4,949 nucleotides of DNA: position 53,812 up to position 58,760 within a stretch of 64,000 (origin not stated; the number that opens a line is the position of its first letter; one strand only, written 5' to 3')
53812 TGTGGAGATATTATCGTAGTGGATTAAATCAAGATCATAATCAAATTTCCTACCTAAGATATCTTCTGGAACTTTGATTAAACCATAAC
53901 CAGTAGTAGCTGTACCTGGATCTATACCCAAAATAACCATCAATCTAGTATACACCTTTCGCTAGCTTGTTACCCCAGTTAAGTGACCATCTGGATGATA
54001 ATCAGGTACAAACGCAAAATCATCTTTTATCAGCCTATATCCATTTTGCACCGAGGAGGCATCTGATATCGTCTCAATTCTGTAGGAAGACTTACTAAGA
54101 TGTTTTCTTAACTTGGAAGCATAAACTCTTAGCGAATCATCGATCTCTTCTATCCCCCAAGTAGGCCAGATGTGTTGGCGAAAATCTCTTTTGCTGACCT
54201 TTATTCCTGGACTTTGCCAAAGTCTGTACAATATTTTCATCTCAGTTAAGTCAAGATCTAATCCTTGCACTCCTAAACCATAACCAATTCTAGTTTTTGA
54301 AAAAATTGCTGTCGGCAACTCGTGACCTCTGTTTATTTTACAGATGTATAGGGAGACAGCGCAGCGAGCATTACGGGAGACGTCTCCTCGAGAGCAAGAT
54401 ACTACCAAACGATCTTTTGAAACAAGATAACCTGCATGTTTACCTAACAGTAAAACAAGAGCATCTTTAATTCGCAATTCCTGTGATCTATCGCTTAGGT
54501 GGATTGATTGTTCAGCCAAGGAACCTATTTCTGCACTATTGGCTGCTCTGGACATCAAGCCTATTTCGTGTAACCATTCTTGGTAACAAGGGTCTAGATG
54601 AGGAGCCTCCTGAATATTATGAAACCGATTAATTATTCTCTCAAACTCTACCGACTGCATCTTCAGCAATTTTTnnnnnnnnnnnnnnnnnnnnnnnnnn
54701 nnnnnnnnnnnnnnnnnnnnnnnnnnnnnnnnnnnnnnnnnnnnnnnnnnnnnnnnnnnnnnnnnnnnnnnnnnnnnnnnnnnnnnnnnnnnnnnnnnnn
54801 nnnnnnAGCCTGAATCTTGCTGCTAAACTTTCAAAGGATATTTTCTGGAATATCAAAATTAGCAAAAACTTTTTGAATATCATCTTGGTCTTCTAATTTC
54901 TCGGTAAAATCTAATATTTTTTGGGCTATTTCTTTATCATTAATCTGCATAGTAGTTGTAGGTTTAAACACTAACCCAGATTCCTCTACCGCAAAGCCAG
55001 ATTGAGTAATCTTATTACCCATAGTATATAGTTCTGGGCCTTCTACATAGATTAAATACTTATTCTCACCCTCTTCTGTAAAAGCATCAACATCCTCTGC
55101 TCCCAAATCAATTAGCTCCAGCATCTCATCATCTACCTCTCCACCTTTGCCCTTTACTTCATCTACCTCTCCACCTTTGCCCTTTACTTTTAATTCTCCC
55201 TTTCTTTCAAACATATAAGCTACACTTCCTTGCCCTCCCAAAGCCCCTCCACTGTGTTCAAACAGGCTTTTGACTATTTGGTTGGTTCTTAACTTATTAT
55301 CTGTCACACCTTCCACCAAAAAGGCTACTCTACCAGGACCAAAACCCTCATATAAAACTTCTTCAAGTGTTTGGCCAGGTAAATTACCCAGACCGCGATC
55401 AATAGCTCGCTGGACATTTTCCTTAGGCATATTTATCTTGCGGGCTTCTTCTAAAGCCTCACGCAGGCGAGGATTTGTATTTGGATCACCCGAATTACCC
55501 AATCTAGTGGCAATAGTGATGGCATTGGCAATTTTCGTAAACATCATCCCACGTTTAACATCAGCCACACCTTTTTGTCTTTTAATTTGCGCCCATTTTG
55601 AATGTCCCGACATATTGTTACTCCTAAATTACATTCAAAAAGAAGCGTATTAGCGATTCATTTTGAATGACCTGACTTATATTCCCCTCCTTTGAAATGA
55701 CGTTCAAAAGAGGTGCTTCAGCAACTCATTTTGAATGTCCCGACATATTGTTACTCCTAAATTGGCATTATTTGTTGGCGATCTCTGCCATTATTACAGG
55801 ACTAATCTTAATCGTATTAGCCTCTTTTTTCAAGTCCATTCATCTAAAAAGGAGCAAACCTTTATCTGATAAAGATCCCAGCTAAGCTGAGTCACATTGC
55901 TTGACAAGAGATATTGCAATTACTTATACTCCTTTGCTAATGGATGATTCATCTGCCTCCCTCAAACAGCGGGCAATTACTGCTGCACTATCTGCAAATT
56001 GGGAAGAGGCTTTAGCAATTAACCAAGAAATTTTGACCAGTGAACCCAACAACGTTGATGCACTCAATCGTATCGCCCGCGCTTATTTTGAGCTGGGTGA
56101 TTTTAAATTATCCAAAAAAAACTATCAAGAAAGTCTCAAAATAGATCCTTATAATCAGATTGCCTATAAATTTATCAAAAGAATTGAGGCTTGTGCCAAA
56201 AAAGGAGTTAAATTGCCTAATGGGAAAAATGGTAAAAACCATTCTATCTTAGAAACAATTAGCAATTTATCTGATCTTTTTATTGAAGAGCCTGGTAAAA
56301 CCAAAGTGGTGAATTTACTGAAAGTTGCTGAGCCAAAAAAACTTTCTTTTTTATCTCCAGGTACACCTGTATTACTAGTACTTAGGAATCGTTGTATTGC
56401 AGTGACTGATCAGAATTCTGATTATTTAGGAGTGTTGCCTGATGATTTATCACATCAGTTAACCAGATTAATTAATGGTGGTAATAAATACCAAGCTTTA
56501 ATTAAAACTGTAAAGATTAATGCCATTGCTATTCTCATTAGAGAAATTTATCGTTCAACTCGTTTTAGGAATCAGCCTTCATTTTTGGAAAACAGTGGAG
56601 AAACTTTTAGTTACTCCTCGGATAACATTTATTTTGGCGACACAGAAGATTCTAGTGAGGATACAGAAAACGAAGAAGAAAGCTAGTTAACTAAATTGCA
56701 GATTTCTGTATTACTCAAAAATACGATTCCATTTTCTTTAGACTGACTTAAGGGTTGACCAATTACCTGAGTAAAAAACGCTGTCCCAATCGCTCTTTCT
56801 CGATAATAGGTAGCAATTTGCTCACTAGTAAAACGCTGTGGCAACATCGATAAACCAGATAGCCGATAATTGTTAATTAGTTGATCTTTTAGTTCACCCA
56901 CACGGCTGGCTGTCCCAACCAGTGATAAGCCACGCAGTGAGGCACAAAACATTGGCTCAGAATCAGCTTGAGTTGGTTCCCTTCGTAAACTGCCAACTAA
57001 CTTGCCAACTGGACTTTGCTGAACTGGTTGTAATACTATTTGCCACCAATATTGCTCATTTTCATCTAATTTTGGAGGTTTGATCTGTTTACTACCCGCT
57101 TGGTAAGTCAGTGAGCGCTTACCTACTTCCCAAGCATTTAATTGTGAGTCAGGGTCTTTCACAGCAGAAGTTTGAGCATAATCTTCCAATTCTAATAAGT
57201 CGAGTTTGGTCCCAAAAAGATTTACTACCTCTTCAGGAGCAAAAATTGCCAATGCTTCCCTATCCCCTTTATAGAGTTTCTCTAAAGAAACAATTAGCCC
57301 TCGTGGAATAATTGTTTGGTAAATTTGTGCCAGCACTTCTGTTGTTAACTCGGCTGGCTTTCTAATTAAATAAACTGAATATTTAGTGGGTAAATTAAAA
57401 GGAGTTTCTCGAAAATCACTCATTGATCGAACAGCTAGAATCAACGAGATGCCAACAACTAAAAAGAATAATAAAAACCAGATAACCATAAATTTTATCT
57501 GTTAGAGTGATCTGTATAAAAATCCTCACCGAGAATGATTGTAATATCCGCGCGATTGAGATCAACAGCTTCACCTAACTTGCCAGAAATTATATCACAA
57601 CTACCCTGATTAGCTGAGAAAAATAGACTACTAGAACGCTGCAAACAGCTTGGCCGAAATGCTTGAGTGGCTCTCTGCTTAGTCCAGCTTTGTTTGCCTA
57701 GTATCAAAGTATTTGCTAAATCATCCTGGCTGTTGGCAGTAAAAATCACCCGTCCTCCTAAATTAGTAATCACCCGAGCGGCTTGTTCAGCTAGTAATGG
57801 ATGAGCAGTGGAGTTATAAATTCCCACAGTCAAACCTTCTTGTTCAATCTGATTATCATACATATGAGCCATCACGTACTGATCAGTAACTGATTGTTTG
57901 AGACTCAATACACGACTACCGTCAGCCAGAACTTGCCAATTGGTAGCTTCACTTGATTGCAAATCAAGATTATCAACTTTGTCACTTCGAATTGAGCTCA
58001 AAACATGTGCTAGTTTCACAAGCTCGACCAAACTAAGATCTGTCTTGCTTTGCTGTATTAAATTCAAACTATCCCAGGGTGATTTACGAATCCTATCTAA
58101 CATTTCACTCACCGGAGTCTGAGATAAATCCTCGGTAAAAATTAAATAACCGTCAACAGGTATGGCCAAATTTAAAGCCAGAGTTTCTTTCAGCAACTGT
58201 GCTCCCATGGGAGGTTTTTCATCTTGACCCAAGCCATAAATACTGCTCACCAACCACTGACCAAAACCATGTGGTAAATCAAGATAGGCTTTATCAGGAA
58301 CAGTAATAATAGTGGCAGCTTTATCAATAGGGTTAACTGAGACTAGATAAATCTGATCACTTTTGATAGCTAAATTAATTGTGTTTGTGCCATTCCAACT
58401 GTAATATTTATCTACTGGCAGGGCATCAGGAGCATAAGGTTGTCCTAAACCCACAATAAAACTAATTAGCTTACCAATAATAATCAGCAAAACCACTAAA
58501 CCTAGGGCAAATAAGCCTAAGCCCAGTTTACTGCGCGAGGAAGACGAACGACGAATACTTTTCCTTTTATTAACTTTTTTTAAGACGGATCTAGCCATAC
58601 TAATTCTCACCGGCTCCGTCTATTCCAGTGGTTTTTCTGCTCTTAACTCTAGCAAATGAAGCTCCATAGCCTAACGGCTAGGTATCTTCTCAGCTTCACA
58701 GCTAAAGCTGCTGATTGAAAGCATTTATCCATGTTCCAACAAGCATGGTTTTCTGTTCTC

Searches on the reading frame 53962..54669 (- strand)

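Call 41: search_protein_families(library=pfam, proteins=[window:53962-54669:-], max_evalue=0.01)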
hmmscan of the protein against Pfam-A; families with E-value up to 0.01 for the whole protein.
window:53962-54669:- (235 aa): 1 family
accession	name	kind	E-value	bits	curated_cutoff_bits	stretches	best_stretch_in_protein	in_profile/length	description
PF00486.34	Trans_reg_C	-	2.2e-09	37.7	26.2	1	137-202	4-71/77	Transcriptional regulatory protein, C terminal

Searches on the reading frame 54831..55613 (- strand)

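Call 41: search_protein_families(library=pfam, proteins=[window:54831-55613:-], max_evalue=0.01)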
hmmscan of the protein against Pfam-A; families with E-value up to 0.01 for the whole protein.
window:54831-55613:- (260 aa): 2 families
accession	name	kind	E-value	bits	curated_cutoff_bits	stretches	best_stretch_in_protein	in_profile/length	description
PF01709.26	Transcrip_reg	-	1.8e-41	142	27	1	83-253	1-160/160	TACO1/YebC second and third domain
PF20772.2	TACO1_YebC_N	-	1.6e-26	93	36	1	5-76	1-72/73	TACO1/YebC protein N-terminal domain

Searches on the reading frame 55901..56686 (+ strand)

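Call 41: search_protein_families(library=pfam, proteins=[window:55901-56686:+], max_evalue=0.01)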
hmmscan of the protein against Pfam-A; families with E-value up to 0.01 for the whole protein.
window:55901-56686:+ (261 aa): 9 families
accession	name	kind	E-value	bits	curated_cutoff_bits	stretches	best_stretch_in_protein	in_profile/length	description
PF00515.34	TPR_1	-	1.3e-07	31.6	27.8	1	53-85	2-34/34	Tetratricopeptide repeat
PF07719.23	TPR_2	-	4.5e-07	29.9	27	1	53-85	2-34/34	Tetratricopeptide repeat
PF13181.12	TPR_8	-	3.5e-06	27.2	25.7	1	53-84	2-33/34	Tetratricopeptide repeat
PF13424.12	TPR_12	-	4.2e-05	24.1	30.1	1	33-82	25-75/77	Tetratricopeptide repeat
PF14559.12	TPR_19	-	5.9e-05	23.8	25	1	33-69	6-42/68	Tetratricopeptide repeat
PF13431.12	TPR_17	-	0.00015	22.2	24.4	0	43-68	4-29/34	Tetratricopeptide repeat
PF13371.12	TPR_9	-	0.002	18.6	35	1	31-89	8-66/73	Tetratricopeptide repeat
PF13414.12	TPR_11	-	0.003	17.6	26.8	0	60-89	2-31/42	TPR repeat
PF23914.1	TPR_CcmH_CycH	-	0.0082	16.4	42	0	32-81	101-150/158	Cytochrome c-type biogenesis protein H TPR domain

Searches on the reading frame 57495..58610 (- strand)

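Call 41: search_protein_families(library=pfam, proteins=[window:57495-58610:-], max_evalue=0.01)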
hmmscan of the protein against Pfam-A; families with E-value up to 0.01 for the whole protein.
window:57495-58610:- (371 aa): 1 family
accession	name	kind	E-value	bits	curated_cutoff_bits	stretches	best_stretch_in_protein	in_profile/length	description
PF13399.11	LytR_C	-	0.00057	21.2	22.2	1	260-364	2-86/86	LytR cell envelope-related transcriptional attenuator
